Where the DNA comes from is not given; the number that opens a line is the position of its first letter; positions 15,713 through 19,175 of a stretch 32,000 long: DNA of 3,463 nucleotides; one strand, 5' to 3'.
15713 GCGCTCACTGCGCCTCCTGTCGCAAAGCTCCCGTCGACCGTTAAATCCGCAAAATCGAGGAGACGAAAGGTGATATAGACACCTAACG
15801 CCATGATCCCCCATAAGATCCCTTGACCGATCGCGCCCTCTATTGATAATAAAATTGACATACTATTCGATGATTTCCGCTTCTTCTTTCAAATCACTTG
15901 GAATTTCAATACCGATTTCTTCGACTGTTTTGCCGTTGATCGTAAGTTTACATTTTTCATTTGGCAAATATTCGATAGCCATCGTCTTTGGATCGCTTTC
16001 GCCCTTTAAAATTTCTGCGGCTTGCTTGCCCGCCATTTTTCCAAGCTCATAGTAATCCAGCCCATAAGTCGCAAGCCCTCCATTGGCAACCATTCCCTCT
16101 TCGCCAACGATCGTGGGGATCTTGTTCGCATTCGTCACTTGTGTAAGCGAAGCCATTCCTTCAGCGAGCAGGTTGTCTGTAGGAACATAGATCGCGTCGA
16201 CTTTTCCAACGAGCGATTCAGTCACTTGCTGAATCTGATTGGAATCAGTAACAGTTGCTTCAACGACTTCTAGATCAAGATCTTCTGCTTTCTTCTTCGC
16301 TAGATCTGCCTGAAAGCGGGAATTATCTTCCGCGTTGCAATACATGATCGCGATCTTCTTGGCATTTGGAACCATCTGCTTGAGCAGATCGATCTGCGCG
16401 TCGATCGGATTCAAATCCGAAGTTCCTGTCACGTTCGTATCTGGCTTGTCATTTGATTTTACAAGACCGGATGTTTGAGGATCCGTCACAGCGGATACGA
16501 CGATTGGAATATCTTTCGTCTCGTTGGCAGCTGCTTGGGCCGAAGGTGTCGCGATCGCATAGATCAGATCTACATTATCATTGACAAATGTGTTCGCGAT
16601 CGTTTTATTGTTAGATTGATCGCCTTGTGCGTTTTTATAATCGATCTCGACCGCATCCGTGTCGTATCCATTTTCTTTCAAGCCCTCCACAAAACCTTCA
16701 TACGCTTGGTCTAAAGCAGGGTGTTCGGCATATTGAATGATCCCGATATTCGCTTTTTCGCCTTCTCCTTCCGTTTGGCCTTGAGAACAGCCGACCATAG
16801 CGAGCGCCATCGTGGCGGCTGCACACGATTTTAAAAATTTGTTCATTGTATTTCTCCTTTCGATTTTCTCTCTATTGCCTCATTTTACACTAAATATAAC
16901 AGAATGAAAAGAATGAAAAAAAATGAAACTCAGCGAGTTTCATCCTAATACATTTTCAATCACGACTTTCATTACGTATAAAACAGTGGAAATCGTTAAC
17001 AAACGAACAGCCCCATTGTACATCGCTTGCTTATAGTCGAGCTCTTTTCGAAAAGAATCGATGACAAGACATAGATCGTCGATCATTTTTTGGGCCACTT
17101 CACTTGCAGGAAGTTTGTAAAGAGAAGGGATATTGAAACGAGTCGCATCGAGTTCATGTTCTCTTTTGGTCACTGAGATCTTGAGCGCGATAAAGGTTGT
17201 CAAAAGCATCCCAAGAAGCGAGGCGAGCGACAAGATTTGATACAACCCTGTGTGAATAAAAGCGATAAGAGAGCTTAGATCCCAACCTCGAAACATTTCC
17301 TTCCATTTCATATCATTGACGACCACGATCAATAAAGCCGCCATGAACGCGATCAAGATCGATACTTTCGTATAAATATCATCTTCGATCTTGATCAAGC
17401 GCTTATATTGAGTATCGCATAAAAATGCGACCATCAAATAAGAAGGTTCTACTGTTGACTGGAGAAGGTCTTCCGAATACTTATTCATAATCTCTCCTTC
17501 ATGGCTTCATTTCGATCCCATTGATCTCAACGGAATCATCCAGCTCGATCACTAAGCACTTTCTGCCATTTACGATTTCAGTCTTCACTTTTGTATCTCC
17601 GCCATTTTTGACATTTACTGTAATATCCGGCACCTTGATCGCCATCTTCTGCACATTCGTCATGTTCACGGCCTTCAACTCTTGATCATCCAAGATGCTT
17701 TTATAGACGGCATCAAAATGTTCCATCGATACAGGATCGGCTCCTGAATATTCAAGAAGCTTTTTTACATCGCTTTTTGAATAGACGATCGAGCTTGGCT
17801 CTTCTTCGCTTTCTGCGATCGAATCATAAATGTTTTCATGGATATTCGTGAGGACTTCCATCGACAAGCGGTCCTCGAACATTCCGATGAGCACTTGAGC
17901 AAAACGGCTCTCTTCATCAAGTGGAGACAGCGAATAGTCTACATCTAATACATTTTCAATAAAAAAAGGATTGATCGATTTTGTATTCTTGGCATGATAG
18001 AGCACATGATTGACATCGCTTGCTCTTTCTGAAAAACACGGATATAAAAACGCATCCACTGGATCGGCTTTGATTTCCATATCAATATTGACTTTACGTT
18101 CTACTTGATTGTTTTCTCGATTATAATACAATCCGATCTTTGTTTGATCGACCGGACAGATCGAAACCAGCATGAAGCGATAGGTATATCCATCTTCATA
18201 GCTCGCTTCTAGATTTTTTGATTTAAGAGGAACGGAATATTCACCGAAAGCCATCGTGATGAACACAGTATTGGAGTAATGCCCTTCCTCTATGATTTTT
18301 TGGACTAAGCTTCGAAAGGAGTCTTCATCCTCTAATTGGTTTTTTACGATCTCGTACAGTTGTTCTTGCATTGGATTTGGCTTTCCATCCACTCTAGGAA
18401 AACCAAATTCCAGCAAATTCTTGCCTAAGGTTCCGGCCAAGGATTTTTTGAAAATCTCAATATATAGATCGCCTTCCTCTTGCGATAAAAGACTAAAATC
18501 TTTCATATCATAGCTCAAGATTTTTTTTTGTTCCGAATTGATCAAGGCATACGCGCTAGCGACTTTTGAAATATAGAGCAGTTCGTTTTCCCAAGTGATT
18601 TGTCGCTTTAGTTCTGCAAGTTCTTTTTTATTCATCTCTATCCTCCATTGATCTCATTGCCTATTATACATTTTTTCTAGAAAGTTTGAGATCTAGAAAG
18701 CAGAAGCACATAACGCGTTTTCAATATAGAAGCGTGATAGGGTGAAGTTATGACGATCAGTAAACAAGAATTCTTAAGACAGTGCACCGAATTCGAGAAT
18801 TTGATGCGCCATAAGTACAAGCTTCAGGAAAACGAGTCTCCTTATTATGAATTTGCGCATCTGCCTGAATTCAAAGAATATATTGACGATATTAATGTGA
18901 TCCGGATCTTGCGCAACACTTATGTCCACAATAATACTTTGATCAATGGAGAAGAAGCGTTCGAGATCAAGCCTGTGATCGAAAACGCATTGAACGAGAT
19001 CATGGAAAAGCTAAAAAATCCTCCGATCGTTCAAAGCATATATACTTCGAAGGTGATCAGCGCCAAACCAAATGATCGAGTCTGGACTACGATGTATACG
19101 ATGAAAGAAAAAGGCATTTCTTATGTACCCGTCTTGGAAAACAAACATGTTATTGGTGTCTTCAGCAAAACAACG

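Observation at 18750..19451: Fusion of a HEPN-like Rx4H domain to a CBS pair: candidate ligand-gated RNase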

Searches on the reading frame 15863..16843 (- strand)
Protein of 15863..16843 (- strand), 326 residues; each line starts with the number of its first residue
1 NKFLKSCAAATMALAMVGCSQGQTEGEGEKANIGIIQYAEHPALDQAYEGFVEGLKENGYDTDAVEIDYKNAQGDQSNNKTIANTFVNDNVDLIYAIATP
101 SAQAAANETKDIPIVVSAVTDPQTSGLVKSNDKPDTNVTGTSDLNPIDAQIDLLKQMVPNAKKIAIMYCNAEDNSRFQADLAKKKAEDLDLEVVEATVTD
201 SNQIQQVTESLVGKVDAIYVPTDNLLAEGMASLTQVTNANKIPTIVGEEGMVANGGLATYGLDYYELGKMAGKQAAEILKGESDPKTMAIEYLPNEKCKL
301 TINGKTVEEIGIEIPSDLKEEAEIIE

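Call 11: search_protein_families(library=pfam, proteins=[window:15863-16843:-], max_evalue=0.01)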
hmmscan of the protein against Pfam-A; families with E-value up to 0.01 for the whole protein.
window:15863-16843:- (326 aa): 4 families
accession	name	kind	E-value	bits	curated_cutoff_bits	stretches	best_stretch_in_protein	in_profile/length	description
PF04392.18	ABC_sub_bind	-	2.8e-83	280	25.9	1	33-322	2-289/293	ABC transporter substrate binding protein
PF13407.12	Peripla_BP_4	-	7.6e-11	42.5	35.1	2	182-282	20-121/258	Periplasmic binding protein domain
PF02608.20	Bmp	-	0.0014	18.2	24.1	1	31-113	125-206/301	ABC transporter substrate-binding protein PnrA-like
PF23702.2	ARM_ECM29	-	0.0095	15.9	27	0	136-240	34-135/212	ECM29, ARM-like repeats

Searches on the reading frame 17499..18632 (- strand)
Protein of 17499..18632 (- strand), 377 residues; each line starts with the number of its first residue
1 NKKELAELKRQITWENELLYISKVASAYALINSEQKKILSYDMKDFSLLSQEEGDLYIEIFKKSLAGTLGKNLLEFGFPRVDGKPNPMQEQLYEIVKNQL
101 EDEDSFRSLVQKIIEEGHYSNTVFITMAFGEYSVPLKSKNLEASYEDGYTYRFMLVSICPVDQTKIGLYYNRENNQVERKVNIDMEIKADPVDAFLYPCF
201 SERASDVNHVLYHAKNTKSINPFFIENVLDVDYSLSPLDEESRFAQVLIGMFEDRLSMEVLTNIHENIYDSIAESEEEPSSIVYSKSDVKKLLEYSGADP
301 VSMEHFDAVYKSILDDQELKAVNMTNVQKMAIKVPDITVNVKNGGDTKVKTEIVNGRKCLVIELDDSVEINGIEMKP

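Call 11: search_protein_families(library=pfam, proteins=[window:17499-18632:-], max_evalue=0.01)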
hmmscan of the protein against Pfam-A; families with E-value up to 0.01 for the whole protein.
window:17499-18632:- (377 aa): 1 family
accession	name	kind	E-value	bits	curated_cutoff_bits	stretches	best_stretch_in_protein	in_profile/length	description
PF14199.11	DUF4317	-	8.9e-95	318.5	27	1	1-373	2-370/370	Domain of unknown function (DUF4317)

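Call 80: find_related_loci(query=window:17499-18632:-, collection=metagenome_contigs, flank=4000)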
Query window:17499-18632:- (377 aa) in metagenome_contigs; peptide patterns used: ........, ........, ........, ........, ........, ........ (x = any residue, [..] = any of these).
74 stretches matched a pattern; 2 encode a relative of the query (tblastn E <= 1e-3); 2 distinct loci.
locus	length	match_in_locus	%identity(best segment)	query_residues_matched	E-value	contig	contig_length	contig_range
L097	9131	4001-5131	99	1-377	0e+0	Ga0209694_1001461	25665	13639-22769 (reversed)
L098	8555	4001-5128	98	1-376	0e+0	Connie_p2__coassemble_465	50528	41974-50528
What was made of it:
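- Tried and rejected: The DUF4317 neighbour brought back only two loci of the same species (call 80), so a presence/absence test in related species was not possible.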

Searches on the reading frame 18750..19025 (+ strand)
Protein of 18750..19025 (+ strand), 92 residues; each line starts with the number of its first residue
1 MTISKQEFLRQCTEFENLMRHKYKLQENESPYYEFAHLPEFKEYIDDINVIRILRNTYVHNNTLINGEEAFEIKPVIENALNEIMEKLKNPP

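Call 25: search_protein_families(library=pfam, alignment_id=A2, max_evalue=1)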
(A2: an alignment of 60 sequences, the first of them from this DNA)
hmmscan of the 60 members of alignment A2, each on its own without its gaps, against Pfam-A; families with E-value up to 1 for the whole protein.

A. member 1, seq(92 aa): 1 family
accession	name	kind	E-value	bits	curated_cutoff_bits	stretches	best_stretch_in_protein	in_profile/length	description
PF18730.6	HEPN_Cthe2314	-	0.014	15.9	27.1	1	35-68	99-128/174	Cthe_2314-like HEPN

B. families by the number of members that match (of 60 scanned): 49 families (the first 25 are shown)
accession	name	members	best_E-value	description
PF20185.3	DUF6548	24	2.5e-06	Family of unknown function (DUF6548)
PF13643.11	DUF4145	9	0.0025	Domain of unknown function (DUF4145)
PF18735.6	HEPN_RiboL-PSP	8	0.0013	RiboL-PSP-HEPN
PF01934.22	HepT-like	4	0.0041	Ribonuclease HepT-like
PF06479.17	Ribonuc_2-5A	4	0.021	Ribonuclease 2-5A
PF07751.16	Abi_2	4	0.038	Abi-like protein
PF18731.6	HEPN_Swt1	4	0.084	Swt1-like HEPN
PF18730.6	HEPN_Cthe2314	3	0.014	Cthe_2314-like HEPN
PF18737.6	HEPN_MAE_28990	2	0.0041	MAE_28990/MAE_18760-like HEPN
PF12358.13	DUF3644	2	0.0067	Domain of unknown function (DUF3644)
PF21896.2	Talin_IBS2B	2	0.19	Talin IBS2B domain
PF22941.1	TADA2A-like_3rd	1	0.004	Transcriptional adapter 2-alpha-like domain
PF01132.26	EFP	1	0.0094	Elongation factor P (EF-P) OB domain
PF08165.16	FerA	1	0.011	FerA (NUC095) domain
PF12949.13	HeH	1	0.015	HeH/LEM domain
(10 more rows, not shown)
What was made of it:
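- On Pfam DUF6548 (PF20185): 24 of 60 members match, with best E=2.5e-6 (call 25).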

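Call 26: search_solved_structures(query=A2, max_evalue=10, show_alignments=3)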
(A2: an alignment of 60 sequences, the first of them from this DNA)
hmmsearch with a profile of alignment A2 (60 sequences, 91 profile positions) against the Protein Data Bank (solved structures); distinct sequences matched with E-value up to 10: 3.
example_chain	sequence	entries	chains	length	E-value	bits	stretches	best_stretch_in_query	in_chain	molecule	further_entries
6m6w_B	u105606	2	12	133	0.63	13.5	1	28-88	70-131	Toxin-antitoxin system toxin HepN family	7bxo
7zcl_A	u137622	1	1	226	1.5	12.3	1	10-54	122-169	Collariella virescens UPO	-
7zcl_B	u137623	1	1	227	1.5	12.3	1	10-54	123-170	Collariella virescens UPO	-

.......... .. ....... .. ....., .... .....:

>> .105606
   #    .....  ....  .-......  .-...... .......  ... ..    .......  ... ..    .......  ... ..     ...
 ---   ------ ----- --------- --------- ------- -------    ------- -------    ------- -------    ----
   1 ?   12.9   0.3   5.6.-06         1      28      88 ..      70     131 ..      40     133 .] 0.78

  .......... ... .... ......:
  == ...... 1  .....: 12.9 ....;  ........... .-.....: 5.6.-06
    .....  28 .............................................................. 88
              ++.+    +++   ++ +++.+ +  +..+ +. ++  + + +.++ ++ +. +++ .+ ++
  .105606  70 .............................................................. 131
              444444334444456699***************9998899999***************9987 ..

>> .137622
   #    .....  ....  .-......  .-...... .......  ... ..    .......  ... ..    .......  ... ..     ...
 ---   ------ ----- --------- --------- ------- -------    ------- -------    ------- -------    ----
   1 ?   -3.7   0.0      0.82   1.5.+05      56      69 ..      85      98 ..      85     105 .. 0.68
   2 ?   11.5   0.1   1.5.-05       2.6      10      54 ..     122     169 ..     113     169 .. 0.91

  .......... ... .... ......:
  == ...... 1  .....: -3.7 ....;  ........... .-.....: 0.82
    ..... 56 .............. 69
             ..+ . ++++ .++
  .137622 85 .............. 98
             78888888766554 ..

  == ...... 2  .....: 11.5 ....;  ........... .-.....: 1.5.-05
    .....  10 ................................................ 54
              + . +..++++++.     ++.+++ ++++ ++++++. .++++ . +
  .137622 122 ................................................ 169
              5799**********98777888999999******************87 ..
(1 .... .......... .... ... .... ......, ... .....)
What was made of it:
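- The top PDB profile hit is the HepT toxin 6m6w, aligned on RN...H (E=0.63, call 26).
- Tried and rejected: The profile search put the HepT toxin 6m6w on top, but at E=0.63 (call 26).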

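Call 36: find_homologous_proteins(query=A2, max_evalue=0.001)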
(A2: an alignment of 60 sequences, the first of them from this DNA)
Query A2 (60 sequences) (92 aa, profile of the alignment): 6 proteins with E <= 0.001 among 302 candidates.
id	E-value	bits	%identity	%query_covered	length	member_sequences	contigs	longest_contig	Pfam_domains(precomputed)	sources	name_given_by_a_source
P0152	5.4e-24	102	27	76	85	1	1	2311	-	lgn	-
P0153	9.5e-24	101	26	70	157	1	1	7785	-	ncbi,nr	ncbi:MAG: hypothetical protein IKU10_03735 [Clostridia bacterium]|nr:hypothetical protein [Clostridi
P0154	1.1e-23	101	29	91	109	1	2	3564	-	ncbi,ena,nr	ncbi:MAG: hypothetical protein J5718_02825 [Lachnospiraceae bacterium]|nr:hypothetical protein [Lach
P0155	3.4e-22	96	29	92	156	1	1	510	-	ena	-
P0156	8.9e-21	92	34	35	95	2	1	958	-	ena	-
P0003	3.1e-20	90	100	97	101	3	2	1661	-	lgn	-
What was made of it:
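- Tried and rejected: With the N-terminal alignment it found only six truncated family fragments (call 36).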

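Call 47: search_protein_families(library=ncbifam, alignment_id=A2, max_evalue=1)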
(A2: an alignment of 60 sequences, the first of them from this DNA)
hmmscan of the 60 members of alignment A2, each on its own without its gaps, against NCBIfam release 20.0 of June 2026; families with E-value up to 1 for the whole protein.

A. member 1, seq(92 aa): 0 families

B. families by the number of members that match (of 60 scanned): 33 families (the first 25 are shown)
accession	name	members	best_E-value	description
NF042930.1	EF0163_fam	1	0.0023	EF0163 family protein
NF038190.1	VI_Cas13b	1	0.0052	type VI-B CRISPR-associated RNA-guided ribonuclease Cas13b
TIGR03804.1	para_beta_helix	1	0.019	parallel beta-helix repeat protein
TIGR02289.1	M3_not_pepF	1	0.021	M3 family oligoendopeptidase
NF000496.2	Fos_GSH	1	0.025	fosfomycin resistance glutathione transferase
NF010109.0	PRK13582.1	1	0.034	bifunctional phosphoserine phosphatase/homoserine phosphotransferase ThrH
NF002727.0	PRK02615.1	1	0.051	thiamine phosphate synthase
TIGR00637.1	ModE_repress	1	0.052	ModE molybdate transport repressor domain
NF007718.0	PRK10410.2-2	1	0.053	nitrous oxide-stimulated promoter family protein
TIGR00239.1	2oxo_dh_E1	1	0.057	2-oxoglutarate dehydrogenase E1 component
TIGR01893.1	aa-his-dipept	1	0.059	beta-Ala-His dipeptidase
NF003156.0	PRK04128.1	1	0.06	1-(5-phosphoribosyl)-5-((5-phosphoribosylamino)methylideneamino)imidazole-4-carboxamide isomerase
TIGR02263.1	benz_CoA_red_C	1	0.07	benzoyl-CoA reductase subunit C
TIGR02143.1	trmA_only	1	0.07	tRNA (uridine(54)-C5)-methyltransferase TrmA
NF040939.2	trans_reg_lrs14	1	0.072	Lrs14 family HTH-type transcriptional regulator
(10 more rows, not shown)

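Call 51: search_protein_families(library=pfam, proteins=[P0152, P0153, P0154, P0155, P0156], max_evalue=0.1)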
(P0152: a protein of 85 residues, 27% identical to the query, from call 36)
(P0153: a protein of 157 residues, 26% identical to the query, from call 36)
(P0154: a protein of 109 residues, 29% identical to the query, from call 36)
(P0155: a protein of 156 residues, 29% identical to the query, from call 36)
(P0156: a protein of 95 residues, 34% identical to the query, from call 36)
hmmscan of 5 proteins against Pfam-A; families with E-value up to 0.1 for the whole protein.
P0152 (85 aa): 1 family
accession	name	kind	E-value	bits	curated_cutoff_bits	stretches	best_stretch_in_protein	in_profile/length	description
PF20185.3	DUF6548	-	0.0056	17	27.3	1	6-56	2-61/164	Family of unknown function (DUF6548)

P0153 (157 aa): 1 family
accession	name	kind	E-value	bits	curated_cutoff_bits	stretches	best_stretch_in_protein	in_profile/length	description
PF00571.33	CBS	-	0.011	16.5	24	1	93-139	1-46/57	CBS domain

P0154 (109 aa): 2 families
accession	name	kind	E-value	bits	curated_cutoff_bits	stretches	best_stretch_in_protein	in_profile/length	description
PF18731.6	HEPN_Swt1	-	0.002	18.8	27.5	1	21-84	61-114/115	Swt1-like HEPN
PF20185.3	DUF6548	-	0.095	13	27.3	0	11-75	5-78/164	Family of unknown function (DUF6548)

P0155 (156 aa): 2 families
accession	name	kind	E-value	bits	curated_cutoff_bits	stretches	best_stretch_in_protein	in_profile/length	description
PF18731.6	HEPN_Swt1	-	0.021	15.6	27.5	1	18-84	58-114/115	Swt1-like HEPN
PF20185.3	DUF6548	-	0.07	13.4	27.3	0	8-75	2-78/164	Family of unknown function (DUF6548)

P0156 (95 aa): 0 families
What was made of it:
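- On Swt1-like HEPN (Pfam PF18731): The best family member, P0154, scores 18.8 bits with E=0.002 (call 51).
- Closest known: HEPN-CBS. Same: The best named HEPN hit for our family is also Swt1-like (call 51).
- HEPN_Swt1 E=0.002 (call 51), HEPN_RiboL-PSP 0.0013 and DUF4145 0.0025 (call 25).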

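Call 98: search_protein_families(library=padloc, alignment_id=A2, max_evalue=1)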
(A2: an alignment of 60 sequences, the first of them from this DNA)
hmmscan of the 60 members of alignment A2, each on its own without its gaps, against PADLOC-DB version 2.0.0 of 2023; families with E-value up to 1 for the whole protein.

A. member 1, seq(92 aa): 0 families

B. families by the number of members that match (of 60 scanned): 28 families (the first 25 are shown)
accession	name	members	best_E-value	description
PDLC01468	Cas13b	4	0.00048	CAS-VI-B; effector__SPE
PDLC01843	CARF2--CARF_HEPN_CSX20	3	0.0013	-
PDLC01683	Cas13c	2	0.00042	Cas13c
PDLC01824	CARF2--CARF_HEPN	2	0.0025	-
PDLC01826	CARF2--CARF_HEPN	2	0.0038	-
PDLC01806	CARF1--CARF_HEPN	2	0.0085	-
PDLC01163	CARF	2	0.017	"CARF, Csm6-like"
PDLC02153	Cas13b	1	0.0002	-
PDLC02154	Cas13c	1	0.00071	-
PDLC04038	PD-T4-5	1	0.00098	-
PDLC01844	CARF2--CARF_HEPN_CSX3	1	0.0018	-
PDLC03820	RTasHEPN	1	0.0041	DRT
PDLC01827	CARF2--CARF_HEPN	1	0.0053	-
PDLC01687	Csx1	1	0.0054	Csx1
PDLC02344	AbiD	1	0.0057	AbiD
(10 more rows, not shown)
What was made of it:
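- Closest known: CARF-HEPN effectors. Same: Weak PADLOC and Pfam hits to both groups were found (calls 25, 98).
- Recurrent weak hits are HEPN families in two independent libraries (calls 25, 98). PADLOC weak hits are all to defence HEPN proteins (call 98).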
